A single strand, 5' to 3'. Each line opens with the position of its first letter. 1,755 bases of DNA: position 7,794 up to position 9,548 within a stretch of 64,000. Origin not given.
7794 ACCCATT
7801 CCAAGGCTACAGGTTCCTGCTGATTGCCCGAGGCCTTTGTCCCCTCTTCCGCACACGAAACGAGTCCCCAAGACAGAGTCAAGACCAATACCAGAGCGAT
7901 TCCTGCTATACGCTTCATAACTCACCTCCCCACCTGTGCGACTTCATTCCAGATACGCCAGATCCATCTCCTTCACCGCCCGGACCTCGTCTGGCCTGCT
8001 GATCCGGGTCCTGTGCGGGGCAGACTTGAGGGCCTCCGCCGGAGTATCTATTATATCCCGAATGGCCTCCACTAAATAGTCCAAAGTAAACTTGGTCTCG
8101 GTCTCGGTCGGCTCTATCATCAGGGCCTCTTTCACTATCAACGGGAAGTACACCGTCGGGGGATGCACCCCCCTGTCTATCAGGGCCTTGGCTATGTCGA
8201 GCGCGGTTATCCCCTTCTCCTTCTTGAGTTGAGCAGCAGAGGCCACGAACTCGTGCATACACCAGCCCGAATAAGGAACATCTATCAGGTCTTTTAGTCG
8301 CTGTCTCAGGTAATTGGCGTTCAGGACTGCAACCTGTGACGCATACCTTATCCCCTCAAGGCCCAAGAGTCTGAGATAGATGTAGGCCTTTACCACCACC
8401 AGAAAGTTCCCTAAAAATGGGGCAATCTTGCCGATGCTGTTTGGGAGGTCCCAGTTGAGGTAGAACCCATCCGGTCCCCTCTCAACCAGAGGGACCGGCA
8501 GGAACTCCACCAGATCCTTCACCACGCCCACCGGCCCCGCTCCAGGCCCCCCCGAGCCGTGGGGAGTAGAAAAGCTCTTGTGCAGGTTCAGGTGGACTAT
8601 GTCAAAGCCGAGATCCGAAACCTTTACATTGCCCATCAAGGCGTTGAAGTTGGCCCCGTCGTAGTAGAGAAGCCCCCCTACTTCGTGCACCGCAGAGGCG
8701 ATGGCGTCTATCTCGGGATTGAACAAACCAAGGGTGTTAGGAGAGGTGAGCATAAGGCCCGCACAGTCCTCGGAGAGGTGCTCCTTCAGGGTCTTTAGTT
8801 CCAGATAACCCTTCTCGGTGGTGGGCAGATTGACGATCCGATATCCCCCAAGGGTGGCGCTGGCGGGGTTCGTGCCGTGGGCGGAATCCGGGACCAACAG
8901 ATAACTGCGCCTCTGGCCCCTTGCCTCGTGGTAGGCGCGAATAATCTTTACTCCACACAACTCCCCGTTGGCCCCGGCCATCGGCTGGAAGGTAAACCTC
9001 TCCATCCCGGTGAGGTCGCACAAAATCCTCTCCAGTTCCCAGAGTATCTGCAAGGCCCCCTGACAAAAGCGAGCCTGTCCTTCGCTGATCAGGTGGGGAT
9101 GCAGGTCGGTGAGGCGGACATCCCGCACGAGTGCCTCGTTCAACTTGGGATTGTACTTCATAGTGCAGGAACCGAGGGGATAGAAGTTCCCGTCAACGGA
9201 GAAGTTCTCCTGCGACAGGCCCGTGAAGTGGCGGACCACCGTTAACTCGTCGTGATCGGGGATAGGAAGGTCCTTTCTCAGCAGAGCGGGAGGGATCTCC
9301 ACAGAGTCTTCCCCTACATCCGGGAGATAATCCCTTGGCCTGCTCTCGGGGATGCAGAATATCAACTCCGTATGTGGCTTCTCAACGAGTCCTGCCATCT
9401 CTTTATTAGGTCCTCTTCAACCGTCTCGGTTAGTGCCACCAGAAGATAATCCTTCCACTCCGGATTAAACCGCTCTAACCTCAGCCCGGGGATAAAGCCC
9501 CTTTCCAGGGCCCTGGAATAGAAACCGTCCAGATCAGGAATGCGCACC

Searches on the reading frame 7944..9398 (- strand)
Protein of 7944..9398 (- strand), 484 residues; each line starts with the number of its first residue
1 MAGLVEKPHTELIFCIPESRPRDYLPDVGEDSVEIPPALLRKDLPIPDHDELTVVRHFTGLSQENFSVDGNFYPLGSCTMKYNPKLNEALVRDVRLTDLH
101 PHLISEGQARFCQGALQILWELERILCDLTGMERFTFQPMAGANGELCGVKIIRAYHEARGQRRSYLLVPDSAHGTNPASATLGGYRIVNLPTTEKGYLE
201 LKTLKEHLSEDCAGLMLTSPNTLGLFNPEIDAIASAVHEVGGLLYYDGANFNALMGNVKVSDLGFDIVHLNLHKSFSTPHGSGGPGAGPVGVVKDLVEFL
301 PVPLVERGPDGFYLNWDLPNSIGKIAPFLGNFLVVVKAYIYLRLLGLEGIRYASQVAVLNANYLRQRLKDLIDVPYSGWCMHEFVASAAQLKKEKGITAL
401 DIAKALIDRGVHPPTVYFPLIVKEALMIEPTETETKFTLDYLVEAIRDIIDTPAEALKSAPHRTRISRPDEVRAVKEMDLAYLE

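Call 33: search_protein_families(library=pfam, proteins=[window:7944-9398:-], max_evalue=0.001)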
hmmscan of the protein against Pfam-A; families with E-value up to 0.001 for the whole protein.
window:7944-9398:- (484 aa): 3 families
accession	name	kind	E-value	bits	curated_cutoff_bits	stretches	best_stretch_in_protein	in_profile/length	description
PF21478.3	GcvP2_C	-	1.6e-25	89.8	27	1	353-451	1-100/122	Glycine dehydrogenase, C-terminal domain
PF00266.25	Aminotran_5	-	8e-08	32.1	21.5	1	182-282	110-208/371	Aminotransferase class-V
PF02347.22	GDC-P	-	4.9e-05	22.8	26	1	108-305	101-288/429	Glycine cleavage system P-protein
